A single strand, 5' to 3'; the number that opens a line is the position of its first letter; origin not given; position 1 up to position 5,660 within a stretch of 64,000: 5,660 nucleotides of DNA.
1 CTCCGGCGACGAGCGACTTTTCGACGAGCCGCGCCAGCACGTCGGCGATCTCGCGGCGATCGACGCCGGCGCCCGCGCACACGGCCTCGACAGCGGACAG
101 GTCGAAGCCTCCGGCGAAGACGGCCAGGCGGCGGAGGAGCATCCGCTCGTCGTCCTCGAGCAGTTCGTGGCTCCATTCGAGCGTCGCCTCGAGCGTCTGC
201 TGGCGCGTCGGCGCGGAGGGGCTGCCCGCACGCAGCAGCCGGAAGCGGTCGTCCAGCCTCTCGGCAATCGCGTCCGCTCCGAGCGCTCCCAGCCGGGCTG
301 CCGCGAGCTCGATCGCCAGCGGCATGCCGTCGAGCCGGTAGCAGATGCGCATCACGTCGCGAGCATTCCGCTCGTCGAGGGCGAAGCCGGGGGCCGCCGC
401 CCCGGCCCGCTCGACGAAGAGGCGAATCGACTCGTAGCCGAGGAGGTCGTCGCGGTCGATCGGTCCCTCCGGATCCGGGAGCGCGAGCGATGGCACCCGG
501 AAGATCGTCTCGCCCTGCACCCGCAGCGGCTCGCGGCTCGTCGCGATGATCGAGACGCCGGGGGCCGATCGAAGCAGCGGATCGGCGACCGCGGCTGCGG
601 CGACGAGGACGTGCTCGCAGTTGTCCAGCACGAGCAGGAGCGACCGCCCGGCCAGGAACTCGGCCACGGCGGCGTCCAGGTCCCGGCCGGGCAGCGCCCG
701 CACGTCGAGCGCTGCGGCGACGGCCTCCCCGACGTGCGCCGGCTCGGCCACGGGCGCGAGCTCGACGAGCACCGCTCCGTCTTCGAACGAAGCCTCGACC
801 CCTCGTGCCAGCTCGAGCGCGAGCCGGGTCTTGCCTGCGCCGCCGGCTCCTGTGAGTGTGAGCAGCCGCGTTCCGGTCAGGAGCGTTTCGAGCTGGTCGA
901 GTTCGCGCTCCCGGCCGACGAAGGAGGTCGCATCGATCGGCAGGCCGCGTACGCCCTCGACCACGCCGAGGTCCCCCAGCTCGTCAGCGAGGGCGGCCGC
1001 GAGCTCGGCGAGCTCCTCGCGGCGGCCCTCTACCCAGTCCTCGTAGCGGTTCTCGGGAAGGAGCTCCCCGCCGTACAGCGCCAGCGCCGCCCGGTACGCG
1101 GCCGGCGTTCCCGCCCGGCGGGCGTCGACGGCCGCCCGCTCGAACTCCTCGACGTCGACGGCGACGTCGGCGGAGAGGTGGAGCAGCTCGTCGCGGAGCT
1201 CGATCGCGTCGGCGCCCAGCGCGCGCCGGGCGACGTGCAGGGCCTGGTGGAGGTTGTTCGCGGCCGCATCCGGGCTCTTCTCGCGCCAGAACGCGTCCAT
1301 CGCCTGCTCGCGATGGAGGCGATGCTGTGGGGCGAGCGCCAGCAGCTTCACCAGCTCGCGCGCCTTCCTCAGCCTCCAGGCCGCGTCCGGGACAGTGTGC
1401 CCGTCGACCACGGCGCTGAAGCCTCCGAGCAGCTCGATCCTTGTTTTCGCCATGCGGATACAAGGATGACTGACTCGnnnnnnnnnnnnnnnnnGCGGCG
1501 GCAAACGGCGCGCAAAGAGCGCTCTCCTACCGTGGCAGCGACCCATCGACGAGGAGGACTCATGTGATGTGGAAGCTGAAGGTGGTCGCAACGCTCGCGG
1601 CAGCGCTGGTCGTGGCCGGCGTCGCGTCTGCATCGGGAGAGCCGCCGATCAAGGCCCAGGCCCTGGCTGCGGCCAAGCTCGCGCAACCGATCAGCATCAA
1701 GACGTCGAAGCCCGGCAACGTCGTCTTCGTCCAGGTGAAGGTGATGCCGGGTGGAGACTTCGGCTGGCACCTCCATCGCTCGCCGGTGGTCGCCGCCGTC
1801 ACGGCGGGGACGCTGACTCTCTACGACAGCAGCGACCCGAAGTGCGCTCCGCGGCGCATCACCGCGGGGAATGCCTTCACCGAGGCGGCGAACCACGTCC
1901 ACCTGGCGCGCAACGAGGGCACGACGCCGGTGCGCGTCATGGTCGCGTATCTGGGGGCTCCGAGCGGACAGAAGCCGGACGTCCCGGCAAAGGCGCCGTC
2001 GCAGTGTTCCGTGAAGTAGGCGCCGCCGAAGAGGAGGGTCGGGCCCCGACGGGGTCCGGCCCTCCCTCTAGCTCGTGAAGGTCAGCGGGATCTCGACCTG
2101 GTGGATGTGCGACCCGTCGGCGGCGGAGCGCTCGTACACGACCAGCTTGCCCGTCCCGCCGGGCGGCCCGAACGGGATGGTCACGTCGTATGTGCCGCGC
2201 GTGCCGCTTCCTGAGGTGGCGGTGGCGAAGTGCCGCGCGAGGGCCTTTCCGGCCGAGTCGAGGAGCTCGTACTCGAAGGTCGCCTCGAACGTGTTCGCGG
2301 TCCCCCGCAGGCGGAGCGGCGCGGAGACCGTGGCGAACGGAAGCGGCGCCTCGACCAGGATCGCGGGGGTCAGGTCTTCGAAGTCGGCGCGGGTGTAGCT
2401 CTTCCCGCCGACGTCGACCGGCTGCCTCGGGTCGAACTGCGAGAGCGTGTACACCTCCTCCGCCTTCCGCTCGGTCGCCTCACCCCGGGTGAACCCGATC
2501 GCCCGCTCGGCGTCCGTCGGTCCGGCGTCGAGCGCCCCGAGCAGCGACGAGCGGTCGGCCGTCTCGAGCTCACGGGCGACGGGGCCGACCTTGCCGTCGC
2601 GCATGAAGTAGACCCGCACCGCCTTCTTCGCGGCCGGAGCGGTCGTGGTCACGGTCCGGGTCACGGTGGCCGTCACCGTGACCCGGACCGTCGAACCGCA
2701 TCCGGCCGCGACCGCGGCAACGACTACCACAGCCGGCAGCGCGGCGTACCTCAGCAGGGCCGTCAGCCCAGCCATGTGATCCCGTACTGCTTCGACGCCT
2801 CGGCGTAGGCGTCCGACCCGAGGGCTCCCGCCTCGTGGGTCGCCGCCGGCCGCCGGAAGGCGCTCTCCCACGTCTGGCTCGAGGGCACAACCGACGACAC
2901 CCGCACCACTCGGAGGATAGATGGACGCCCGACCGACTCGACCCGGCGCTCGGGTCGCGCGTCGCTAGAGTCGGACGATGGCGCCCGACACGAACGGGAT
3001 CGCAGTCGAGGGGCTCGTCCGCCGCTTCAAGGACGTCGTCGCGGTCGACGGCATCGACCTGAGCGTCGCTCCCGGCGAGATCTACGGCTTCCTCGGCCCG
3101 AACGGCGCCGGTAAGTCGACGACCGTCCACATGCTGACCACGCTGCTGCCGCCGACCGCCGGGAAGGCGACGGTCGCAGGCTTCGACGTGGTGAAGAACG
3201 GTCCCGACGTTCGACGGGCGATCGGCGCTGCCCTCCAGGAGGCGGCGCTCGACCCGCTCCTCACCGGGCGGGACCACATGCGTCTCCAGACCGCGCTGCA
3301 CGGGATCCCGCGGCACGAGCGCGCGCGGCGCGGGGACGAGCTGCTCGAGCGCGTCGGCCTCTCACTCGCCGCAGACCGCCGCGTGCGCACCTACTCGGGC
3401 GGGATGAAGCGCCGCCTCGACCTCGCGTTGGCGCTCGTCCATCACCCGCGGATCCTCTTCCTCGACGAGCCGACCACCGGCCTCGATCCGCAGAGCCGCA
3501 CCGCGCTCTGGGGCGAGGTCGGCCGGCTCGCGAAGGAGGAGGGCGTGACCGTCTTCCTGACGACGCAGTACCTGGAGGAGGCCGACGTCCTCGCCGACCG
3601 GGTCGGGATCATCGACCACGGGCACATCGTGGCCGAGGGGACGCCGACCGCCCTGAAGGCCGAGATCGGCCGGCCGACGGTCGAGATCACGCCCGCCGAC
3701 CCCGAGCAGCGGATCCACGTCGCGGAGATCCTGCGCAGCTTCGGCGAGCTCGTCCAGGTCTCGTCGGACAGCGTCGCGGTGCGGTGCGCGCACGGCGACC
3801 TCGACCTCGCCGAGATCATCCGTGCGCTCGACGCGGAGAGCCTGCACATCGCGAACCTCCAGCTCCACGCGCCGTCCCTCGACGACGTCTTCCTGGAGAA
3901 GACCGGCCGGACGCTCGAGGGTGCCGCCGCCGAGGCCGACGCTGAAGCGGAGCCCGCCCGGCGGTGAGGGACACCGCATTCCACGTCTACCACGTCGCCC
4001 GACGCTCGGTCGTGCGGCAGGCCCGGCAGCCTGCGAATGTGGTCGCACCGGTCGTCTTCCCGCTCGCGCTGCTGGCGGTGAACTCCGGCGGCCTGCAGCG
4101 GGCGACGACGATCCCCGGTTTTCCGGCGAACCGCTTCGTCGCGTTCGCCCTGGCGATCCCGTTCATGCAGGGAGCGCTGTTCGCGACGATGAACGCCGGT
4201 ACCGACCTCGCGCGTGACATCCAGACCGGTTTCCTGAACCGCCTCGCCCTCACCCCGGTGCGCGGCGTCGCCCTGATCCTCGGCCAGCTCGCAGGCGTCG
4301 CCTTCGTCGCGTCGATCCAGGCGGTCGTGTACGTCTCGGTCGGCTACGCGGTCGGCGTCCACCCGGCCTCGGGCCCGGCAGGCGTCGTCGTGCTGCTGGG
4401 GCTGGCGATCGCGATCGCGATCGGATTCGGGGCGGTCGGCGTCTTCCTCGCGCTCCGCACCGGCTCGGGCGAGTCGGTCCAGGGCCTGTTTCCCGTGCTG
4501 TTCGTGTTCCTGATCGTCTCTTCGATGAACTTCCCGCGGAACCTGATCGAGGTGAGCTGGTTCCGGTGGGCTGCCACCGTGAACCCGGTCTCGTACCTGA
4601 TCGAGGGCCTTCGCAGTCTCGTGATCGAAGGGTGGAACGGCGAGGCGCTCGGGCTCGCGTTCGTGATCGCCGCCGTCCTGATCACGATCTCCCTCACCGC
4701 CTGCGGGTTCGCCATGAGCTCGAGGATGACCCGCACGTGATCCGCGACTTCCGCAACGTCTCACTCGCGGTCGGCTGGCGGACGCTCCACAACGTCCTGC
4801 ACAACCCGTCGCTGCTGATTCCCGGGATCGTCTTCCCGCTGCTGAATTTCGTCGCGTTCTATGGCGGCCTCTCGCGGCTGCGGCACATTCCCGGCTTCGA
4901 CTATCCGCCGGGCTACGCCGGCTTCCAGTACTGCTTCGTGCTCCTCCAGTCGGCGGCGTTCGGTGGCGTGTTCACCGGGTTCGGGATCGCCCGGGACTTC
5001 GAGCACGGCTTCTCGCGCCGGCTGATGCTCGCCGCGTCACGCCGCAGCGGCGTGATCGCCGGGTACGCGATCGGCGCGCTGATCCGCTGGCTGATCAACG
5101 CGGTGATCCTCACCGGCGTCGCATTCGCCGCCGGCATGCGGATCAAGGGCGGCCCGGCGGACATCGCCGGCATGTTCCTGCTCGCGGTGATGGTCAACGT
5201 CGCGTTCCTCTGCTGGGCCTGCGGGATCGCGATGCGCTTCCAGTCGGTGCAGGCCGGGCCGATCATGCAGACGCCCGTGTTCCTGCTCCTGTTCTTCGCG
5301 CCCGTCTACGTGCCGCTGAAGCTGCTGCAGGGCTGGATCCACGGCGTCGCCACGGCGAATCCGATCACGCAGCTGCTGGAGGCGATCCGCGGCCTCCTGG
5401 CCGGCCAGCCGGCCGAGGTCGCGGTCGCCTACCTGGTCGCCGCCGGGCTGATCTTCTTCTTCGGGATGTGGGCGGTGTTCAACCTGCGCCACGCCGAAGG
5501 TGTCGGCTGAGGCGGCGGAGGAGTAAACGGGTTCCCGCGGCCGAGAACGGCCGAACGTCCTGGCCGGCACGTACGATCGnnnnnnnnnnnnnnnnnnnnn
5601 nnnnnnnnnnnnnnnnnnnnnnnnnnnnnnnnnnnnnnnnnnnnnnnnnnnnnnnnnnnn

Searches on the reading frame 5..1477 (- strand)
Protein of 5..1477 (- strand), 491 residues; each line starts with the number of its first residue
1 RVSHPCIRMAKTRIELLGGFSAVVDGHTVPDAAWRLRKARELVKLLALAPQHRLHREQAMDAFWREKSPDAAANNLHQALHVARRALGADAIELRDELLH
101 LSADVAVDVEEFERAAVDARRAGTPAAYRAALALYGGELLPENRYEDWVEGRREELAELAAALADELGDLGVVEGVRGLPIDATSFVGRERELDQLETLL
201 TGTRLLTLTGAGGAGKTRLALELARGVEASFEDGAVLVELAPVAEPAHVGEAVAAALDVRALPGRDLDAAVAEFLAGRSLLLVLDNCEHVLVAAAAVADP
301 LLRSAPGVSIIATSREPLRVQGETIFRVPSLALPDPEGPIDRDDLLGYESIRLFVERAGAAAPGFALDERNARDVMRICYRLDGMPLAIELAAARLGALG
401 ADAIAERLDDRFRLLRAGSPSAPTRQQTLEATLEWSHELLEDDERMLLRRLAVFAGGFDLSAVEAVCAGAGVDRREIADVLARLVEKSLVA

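Call 83: search_protein_families(library=pfam, proteins=[window:5-1477:-], max_evalue=0.01)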
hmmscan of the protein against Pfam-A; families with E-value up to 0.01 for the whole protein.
window:5-1477:- (491 aa): 6 families
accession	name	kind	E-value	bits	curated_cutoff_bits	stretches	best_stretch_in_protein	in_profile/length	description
PF13401.12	AAA_22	-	1.2e-07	32.6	27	1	202-290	4-96/130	AAA domain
PF13191.12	AAA_16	-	3.8e-06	27.9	32.6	1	186-290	2-144/167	AAA ATPase domain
PF20703.3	nSTAND1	-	0.00012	22.2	27.1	1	182-294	12-131/379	Novel STAND NTPase 1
PF03704.23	BTAD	-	0.00056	20.7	22.1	1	107-171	1-72/146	Bacterial transcriptional activator domain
PF13481.12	AAA_25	-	0.002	18.2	27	1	197-227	23-57/195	AAA domain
PF00486.34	Trans_reg_C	-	0.0033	17.9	26.2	1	38-90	9-60/77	Transcriptional regulatory protein, C terminal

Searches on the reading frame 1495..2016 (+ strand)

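Call 83: search_protein_families(library=pfam, proteins=[window:1495-2016:+], max_evalue=0.01)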
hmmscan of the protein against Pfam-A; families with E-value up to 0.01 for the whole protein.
window:1495-2016:+ (174 aa): 2 families
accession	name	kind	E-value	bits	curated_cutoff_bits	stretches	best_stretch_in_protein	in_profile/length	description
PF07883.17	Cupin_2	-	3.2e-08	33.6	27.2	1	81-152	3-70/70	Cupin domain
PF00190.28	Cupin_1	-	0.00028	20.9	22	1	72-151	29-112/151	Cupin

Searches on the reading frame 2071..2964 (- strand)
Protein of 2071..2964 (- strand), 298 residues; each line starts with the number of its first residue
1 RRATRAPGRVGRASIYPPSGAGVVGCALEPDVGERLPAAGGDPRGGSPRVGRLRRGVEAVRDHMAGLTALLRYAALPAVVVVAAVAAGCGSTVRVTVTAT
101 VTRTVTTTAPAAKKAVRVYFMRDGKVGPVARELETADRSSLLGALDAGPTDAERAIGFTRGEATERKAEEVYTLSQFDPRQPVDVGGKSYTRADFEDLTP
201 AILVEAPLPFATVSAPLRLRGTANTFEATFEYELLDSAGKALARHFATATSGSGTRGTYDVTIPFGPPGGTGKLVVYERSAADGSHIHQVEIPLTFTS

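Call 83: search_protein_families(library=pfam, proteins=[window:2071-2964:-], max_evalue=0.01)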
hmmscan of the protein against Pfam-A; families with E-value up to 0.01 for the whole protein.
window:2071-2964:- (298 aa): 1 family
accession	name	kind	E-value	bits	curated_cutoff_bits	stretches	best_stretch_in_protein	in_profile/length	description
PF10648.15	Gmad2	-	2.6e-22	79.4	25.7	1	202-285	2-86/86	Immunoglobulin-like domain of bacterial spore germination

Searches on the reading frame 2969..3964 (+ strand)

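Call 83: search_protein_families(library=pfam, proteins=[window:2969-3964:+], max_evalue=0.01)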
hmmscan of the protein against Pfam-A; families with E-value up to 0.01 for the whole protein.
window:2969-3964:+ (332 aa): 5 families
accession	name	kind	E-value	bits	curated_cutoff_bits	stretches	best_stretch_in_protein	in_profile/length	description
PF00005.33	ABC_tran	-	1.1e-30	107.4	25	1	27-170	2-137/137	ABC transporter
PF13304.12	AAA_21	-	5.1e-10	40.3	27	1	137-200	233-298/304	AAA domain, putative AbiEii toxin, Type IV TA system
PF13732.12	DrrA1-3_C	-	2.3e-09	38.2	27.4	1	224-312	1-81/81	ATP-binding protein DrrA1-3-like, C-terminal domain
PF13555.12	AAA_29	-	0.0049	17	27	1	32-64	18-50/61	P-loop containing region of AAA domain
PF13401.12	AAA_22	-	0.0084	16.9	27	0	42-98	11-65/130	AAA domain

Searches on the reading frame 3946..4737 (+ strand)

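Call 83: search_protein_families(library=pfam, proteins=[window:3946-4737:+], max_evalue=0.01)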
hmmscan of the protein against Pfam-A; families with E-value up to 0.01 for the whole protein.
window:3946-4737:+ (264 aa): 2 families
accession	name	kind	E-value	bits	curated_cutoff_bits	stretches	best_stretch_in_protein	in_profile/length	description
PF01061.29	ABC2_membrane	-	4.7e-19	69.2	26.9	1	15-225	4-209/211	ABC-2 type transporter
PF12698.13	ABC2_membrane_3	-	1.1e-13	51.5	31.6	1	64-250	164-346/347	ABC-2 family transporter protein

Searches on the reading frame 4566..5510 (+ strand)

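Call 25: search_protein_families(library=pfam, proteins=[window:4566-5510:+], max_evalue=0.001)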
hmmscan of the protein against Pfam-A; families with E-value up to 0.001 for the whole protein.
window:4566-5510:+ (314 aa): 2 families
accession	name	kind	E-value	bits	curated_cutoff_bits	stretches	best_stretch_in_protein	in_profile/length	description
PF01061.29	ABC2_membrane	-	3.3e-12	46.8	26.9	1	68-277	5-209/211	ABC-2 type transporter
PF12698.13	ABC2_membrane_3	-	0.00018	21.2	31.6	1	108-300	151-342/347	ABC-2 family transporter protein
